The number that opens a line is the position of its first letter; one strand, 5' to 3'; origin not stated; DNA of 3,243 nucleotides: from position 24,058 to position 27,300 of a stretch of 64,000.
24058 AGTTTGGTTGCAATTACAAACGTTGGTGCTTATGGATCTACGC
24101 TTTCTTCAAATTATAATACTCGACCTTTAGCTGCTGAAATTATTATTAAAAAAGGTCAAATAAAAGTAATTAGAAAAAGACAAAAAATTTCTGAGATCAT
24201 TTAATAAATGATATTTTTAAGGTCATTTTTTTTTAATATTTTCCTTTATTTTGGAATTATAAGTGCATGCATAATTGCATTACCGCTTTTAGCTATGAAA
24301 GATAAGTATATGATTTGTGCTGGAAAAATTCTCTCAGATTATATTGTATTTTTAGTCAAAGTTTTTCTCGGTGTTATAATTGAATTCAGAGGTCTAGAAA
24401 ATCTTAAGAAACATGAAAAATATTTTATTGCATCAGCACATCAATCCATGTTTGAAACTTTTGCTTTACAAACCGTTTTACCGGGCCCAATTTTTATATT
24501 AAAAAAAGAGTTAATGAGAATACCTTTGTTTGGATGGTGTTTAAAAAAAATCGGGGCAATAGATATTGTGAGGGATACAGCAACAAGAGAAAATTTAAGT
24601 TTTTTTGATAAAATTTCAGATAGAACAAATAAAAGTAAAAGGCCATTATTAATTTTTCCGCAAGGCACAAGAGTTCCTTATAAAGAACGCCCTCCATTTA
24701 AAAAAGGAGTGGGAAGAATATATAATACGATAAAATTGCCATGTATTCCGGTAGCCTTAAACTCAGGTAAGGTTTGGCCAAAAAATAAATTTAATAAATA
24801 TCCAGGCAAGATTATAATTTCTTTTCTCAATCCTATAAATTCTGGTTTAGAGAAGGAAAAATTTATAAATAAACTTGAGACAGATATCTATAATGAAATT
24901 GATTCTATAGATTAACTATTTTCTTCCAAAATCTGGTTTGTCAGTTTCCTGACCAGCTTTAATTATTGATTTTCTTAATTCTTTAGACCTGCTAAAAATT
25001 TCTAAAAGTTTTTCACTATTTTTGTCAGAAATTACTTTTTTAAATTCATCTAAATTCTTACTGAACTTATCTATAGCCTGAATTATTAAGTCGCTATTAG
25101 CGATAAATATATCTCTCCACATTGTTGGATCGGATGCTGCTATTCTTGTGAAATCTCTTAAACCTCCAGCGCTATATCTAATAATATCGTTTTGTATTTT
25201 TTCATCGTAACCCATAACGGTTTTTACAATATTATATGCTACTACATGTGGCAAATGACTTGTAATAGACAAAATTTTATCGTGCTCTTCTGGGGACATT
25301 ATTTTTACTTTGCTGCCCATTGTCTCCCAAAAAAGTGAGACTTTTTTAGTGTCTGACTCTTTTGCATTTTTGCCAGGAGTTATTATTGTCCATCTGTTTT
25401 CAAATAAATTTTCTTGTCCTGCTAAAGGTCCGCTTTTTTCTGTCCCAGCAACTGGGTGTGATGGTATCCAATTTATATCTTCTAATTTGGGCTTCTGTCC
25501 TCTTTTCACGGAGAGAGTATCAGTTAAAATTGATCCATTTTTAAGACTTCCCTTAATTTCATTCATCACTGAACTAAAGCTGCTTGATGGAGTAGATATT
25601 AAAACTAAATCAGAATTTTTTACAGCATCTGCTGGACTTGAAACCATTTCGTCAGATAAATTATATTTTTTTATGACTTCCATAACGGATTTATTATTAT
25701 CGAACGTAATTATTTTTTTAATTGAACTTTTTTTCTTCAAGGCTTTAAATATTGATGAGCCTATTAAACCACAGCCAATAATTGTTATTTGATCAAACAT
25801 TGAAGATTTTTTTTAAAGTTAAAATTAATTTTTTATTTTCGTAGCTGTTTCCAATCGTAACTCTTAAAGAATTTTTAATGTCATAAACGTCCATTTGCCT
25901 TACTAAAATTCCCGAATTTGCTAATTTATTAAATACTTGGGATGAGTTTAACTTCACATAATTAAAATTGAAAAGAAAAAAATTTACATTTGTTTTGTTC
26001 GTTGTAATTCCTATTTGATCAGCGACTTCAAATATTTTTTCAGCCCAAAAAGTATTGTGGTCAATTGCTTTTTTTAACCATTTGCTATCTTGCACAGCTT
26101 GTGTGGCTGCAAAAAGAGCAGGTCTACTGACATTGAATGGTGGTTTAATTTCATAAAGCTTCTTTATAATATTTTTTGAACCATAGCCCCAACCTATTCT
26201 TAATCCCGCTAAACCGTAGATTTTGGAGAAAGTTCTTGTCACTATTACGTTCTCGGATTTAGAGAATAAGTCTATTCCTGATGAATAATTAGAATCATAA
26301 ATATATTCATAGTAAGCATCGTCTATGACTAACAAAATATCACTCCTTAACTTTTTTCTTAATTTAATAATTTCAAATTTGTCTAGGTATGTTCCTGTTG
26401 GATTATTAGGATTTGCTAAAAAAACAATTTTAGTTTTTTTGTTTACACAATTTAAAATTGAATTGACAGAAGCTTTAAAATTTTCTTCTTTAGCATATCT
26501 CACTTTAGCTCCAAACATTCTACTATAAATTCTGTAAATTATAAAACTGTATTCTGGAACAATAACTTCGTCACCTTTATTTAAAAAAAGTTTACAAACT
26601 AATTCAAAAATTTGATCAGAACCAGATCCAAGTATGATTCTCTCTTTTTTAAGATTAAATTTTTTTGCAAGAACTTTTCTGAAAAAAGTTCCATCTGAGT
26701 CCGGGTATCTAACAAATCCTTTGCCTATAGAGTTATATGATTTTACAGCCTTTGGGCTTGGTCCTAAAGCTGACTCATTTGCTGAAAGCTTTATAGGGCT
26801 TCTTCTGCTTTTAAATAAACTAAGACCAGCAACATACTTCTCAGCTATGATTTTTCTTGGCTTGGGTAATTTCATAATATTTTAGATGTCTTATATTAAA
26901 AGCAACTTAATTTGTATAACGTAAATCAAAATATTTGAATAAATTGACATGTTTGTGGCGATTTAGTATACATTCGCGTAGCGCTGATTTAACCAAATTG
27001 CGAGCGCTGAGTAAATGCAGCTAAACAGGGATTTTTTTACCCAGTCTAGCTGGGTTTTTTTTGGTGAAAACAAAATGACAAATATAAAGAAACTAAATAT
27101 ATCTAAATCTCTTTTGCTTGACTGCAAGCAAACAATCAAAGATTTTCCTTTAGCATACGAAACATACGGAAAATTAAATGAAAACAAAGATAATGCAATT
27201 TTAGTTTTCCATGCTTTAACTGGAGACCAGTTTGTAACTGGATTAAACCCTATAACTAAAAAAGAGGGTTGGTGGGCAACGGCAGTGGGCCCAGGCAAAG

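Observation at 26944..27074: metX leader: near-consensus promoter, SAM-II/V-like pseudoknot aptamer and a terminator/antiterminator switch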

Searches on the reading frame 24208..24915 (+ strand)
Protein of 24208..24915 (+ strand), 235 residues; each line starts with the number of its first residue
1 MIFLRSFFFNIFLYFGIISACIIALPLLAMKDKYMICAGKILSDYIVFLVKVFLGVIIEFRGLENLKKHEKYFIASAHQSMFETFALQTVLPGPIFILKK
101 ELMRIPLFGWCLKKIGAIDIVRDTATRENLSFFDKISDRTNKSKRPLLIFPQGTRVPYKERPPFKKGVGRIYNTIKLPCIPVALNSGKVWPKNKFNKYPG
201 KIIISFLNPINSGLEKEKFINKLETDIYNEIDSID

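Call 8: search_protein_families(library=pfam, proteins=[window:24208-24915:+])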
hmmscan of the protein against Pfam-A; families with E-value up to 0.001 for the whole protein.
window:24208-24915:+ (235 aa): 1 family
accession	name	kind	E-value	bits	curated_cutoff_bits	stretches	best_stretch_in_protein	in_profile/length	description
PF01553.26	Acyltransferase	-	3.2e-20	72.7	23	1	58-184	2-131/132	Acyltransferase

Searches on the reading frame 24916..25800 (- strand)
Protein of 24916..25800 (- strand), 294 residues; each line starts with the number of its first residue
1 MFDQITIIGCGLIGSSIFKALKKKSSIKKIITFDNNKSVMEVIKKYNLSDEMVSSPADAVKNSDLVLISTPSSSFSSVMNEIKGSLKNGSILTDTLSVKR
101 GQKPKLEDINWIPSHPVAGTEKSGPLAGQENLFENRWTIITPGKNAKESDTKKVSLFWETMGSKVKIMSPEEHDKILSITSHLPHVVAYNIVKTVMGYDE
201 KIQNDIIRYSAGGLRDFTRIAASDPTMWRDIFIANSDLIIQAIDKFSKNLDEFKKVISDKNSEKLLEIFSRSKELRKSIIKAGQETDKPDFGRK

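Call 8: search_protein_families(library=pfam, proteins=[window:24916-25800:-])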
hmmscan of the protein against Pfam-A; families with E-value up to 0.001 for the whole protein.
window:24916-25800:- (294 aa): 8 families
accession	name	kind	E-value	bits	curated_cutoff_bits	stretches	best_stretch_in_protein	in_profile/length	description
PF20463.3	PDH_C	-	2.5e-31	108.4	22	1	169-270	1-101/102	Prephenate dehydrogenase, dimerization domain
PF02153.23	PDH_N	-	1.6e-27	96.4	26.5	1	19-165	3-152/154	Prephenate dehydrogenase, nucleotide-binding domain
PF03807.23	F420_oxidored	-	3.7e-08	34.3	21.6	1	4-95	1-91/94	NADP oxidoreductase coenzyme F420-dependent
PF07991.19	KARI_N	-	1.9e-05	24.8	20.6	1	4-93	6-92/165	Acetohydroxy acid isomeroreductase, NADPH-binding domain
PF03446.21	NAD_binding_2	-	4e-05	24.1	21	1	4-99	1-96/161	NAD binding domain of 6-phosphogluconate dehydrogenase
PF01210.29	NAD_Gly3P_dh_N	-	4.6e-05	23.9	23.1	1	5-92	2-99/158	NAD-dependent glycerol-3-phosphate dehydrogenase N-terminus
PF02423.21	OCD_Mu_crystall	-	0.0001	21.8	24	1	5-80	132-211/314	Ornithine cyclodeaminase/mu-crystallin family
PF02254.24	TrkA_N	-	0.00095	19.9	23.8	0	5-45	1-39/116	TrkA-N domain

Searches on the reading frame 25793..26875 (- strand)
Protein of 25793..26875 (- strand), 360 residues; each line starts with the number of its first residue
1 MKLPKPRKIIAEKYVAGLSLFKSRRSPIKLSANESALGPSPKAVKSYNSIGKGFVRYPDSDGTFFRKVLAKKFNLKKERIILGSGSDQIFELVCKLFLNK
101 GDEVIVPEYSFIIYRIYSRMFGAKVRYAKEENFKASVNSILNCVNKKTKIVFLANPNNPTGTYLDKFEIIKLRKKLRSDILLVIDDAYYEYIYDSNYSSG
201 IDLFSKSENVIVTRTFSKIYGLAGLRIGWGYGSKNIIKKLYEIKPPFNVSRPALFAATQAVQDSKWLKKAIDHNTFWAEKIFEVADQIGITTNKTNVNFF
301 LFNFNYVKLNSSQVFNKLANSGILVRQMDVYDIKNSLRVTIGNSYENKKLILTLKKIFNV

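Call 8: search_protein_families(library=pfam, proteins=[window:25793-26875:-])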
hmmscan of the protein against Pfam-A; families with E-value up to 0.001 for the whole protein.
window:25793-26875:- (360 aa): 4 families
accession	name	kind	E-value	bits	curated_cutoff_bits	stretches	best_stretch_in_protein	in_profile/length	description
PF00155.27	Aminotran_1_2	-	1.2e-54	186.3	19.7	1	28-351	4-358/361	Aminotransferase class I and II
PF00266.25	Aminotran_5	-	1.1e-07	31.6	21.5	1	66-187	49-177/371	Aminotransferase class-V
PF01053.26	Cys_Met_Meta_PP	-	7.2e-07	28.5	27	1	79-206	70-194/381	Cys/Met metabolism PLP-dependent enzyme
PF04864.19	Alliinase_C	-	2.4e-06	27.2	22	1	78-240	67-217/363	Allinase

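Call 56: search_protein_families(library=ncbifam, proteins=[window:25793-26875:-])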
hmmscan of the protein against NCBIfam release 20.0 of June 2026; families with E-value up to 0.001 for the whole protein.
window:25793-26875:- (360 aa): 80 families (the best 25 are shown)
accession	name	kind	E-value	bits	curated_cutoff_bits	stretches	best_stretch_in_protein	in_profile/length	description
TIGR01141.1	hisC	equivalog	2.3e-88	296.4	276.55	1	13-357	9-349/349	histidinol-phosphate transaminase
NF003496.0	PRK05166.1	equivalog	6.2e-70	235.8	540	1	28-358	39-370/373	histidinol-phosphate transaminase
NF002878.0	PRK03321.1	subfamily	1.2e-65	221.6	374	1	22-357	19-348/352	histidinol-phosphate transaminase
NF006014.0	PRK08153.1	equivalog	2e-55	188.2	510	1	28-351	36-357/370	pyridoxal phosphate-dependent aminotransferase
TIGR01140.1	L_thr_O3P_dcar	equivalog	1.6e-52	178.7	290.55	1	28-354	20-330/331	threonine-phosphate decarboxylase CobD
NF002877.0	PRK03317.1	equivalog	1.4e-44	152.5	409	1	27-357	33-366/374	histidinol-phosphate transaminase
NF006580.0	PRK09105.1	subfamily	1.5e-41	142.5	444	1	23-357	44-370/375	pyridoxal phosphate-dependent aminotransferase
NF002726.0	PRK02610.1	equivalog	3.4e-41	141.4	391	1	56-359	62-370/374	histidinol-phosphate transaminase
NF041364.1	GntC_guanitoxin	equivalog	8.9e-38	130.1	415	1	51-347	27-345/356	guanitoxin biosynthesis PLP-dependent (S)-gamma-hydroxy-L-arginine cyclodehydratase GntC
NF051461.1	pyoverd_PtaA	equivalog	2.9e-37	128.2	500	1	19-350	28-352/359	pyoverdine biosynthesis transaminase PtaA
NF006225.0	PRK08354.1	equivalog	2e-31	109.5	288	1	72-357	54-315/318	putative aminotransferase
NF041091.1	asp_aminotase_Arch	equivalog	2e-31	109.2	550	1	28-347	30-363/376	aspartate aminotransferase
NF005915.1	PRK07908.1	equivalog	7.2e-27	94.6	360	1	53-353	40-330/332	Rv2231c family histidinol phosphate aminotransferase CobC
NF005816.0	PRK07682.1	equivalog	2.2e-26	92.4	620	1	67-302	77-322/390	aminotransferase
NF004870.0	PRK06225.1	equivalog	1.6e-25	89.7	351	1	53-327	58-339/380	pyridoxal phosphate-dependent aminotransferase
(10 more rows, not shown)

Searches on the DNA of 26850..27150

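Call 4: search_rna_families(source=window, start=26850, end=27150, threshold=evalue, max_evalue=10, show_alignments=6)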
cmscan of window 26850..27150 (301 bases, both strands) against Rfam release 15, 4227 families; matches with E-value up to 10: 10.
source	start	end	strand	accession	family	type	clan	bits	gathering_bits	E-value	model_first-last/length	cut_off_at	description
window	27052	27095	+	RF03956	mir-737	Gene; miRNA;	-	20.8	60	0.61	1-63/63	no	mir-737 microRNA precursor family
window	27056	27090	+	RF00086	SNORD27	Gene; snRNA; snoRNA; CD-box;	-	18.6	52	1.4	1-71/71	no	Small nucleolar RNA SNORD27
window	27018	27109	-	RF02432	SpF25_sRNA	Gene; sRNA;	-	16.7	48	2.8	1-102/102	no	Streptococcus sRNA SpF25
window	27021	27062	+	RF00057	RyhB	Gene; sRNA;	-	16.5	55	1.3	1-67/67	no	RyhB RNA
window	27039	27107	-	RF02701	PsrR1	Gene; sRNA;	-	16.4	42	1.1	1-79/79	no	Photosynthesis regulatory RNA1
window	27014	27114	-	RF02822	Srn266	Gene; sRNA;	-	16.1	63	3.3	1-112/112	no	Streptococcus RNA 266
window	27004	27117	+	RF01578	RUF1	Gene; sRNA;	-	14.3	70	2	1-264/264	no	Plasmodium RNA of unkown function RUF1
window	27048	27121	+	RF02183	ST7-OT3_1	Gene; lncRNA;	-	14.3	50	6.6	1-79/79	no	ST7 overlapping transcript 3 conserved region 1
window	26971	27045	+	RF00521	SAM_alpha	Cis-reg; riboswitch;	-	13.3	36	1.3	1-79/79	no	Alpha-proteobacteria SAM riboswitch aptamer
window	26970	27062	+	RF02837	anti-hemB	Gene; sRNA;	-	11.5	49.5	4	1-81/81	no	Burkholderia RNA 7 (anti-hemB)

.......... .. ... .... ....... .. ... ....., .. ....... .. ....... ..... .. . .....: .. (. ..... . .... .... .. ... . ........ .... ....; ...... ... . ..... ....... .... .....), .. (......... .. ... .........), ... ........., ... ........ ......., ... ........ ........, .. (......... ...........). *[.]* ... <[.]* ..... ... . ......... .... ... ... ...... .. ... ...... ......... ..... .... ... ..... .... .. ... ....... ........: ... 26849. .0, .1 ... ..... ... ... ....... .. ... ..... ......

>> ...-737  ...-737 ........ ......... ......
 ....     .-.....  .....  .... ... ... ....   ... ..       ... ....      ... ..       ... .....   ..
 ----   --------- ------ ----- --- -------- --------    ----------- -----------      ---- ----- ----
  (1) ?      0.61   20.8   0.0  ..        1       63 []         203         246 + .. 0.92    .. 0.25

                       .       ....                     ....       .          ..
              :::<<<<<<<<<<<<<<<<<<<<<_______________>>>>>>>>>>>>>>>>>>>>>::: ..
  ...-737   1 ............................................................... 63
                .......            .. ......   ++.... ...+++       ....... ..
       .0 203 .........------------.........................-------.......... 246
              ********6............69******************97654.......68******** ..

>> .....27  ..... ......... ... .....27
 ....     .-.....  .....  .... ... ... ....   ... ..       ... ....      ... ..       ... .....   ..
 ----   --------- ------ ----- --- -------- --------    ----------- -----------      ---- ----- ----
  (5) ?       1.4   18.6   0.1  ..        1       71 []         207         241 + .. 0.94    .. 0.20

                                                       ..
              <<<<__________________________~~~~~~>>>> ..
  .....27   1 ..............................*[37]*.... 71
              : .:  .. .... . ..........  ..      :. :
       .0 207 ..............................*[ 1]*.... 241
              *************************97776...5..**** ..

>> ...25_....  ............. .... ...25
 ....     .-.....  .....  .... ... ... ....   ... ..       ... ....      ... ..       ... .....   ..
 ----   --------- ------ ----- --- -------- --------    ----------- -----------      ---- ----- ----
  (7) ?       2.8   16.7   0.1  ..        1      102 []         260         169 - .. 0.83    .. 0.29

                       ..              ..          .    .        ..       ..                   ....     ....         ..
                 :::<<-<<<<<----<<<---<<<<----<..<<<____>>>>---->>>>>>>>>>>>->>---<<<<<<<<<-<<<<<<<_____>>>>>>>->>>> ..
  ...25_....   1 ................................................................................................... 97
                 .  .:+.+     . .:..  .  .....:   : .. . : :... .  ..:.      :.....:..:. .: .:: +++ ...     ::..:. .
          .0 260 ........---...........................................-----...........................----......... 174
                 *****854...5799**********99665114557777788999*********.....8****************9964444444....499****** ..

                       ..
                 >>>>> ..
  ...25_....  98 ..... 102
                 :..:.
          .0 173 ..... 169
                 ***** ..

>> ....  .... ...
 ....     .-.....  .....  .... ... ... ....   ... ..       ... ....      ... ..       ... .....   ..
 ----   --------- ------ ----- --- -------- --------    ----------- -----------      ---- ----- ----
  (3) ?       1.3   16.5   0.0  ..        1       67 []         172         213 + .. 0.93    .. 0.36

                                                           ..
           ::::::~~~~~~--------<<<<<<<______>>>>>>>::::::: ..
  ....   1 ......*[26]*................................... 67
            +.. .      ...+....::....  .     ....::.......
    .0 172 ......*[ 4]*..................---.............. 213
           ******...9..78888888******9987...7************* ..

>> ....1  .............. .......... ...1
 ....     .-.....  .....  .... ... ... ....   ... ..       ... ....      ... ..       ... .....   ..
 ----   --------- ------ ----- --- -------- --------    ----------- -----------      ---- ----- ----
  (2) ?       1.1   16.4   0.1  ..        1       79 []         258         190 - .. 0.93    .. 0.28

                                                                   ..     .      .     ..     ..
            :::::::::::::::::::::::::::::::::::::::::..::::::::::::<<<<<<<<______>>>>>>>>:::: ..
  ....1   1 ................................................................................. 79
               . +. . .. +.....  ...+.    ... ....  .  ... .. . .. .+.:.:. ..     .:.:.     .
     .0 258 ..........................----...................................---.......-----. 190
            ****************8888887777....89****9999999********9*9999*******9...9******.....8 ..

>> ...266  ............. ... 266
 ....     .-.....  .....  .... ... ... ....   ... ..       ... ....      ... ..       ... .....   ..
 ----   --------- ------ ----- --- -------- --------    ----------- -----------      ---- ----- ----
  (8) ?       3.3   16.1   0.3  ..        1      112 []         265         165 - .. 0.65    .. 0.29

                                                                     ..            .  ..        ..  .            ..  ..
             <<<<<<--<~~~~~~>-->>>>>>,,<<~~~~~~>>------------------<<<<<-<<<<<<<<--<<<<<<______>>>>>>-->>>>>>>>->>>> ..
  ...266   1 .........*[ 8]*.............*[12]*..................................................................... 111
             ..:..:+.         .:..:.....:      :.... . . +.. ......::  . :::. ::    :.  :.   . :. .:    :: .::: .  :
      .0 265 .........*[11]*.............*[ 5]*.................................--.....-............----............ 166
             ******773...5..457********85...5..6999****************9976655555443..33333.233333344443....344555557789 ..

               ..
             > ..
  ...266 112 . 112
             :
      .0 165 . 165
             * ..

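Call 7: search_rna_families(source=window, start=26965, end=27050, threshold=evalue, max_evalue=10, show_alignments=10)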
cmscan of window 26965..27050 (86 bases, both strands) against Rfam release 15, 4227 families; matches with E-value up to 10: 5.
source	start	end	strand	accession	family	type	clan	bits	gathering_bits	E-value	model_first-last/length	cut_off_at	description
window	26971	27045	+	RF00521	SAM_alpha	Cis-reg; riboswitch;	-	13.3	36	0.37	1-79/79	no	Alpha-proteobacteria SAM riboswitch aptamer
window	27000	27012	+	RF01136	sR28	Gene; snRNA; snoRNA; CD-box;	-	9.7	39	1.1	43-55/55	no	Small nucleolar RNA sR28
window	26993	27050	-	RF03028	RT-7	Gene; sRNA;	-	9.6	116.8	1.4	136-191/191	5'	RT-7 RNA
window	27000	27012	+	RF01120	sR33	Gene; snRNA; snoRNA; CD-box;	-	9.4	37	5.3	43-55/55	no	Small nucleolar RNA sR33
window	26979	26989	+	RF01136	sR28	Gene; snRNA; snoRNA; CD-box;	-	8.1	39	3.1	45-55/55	no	Small nucleolar RNA sR28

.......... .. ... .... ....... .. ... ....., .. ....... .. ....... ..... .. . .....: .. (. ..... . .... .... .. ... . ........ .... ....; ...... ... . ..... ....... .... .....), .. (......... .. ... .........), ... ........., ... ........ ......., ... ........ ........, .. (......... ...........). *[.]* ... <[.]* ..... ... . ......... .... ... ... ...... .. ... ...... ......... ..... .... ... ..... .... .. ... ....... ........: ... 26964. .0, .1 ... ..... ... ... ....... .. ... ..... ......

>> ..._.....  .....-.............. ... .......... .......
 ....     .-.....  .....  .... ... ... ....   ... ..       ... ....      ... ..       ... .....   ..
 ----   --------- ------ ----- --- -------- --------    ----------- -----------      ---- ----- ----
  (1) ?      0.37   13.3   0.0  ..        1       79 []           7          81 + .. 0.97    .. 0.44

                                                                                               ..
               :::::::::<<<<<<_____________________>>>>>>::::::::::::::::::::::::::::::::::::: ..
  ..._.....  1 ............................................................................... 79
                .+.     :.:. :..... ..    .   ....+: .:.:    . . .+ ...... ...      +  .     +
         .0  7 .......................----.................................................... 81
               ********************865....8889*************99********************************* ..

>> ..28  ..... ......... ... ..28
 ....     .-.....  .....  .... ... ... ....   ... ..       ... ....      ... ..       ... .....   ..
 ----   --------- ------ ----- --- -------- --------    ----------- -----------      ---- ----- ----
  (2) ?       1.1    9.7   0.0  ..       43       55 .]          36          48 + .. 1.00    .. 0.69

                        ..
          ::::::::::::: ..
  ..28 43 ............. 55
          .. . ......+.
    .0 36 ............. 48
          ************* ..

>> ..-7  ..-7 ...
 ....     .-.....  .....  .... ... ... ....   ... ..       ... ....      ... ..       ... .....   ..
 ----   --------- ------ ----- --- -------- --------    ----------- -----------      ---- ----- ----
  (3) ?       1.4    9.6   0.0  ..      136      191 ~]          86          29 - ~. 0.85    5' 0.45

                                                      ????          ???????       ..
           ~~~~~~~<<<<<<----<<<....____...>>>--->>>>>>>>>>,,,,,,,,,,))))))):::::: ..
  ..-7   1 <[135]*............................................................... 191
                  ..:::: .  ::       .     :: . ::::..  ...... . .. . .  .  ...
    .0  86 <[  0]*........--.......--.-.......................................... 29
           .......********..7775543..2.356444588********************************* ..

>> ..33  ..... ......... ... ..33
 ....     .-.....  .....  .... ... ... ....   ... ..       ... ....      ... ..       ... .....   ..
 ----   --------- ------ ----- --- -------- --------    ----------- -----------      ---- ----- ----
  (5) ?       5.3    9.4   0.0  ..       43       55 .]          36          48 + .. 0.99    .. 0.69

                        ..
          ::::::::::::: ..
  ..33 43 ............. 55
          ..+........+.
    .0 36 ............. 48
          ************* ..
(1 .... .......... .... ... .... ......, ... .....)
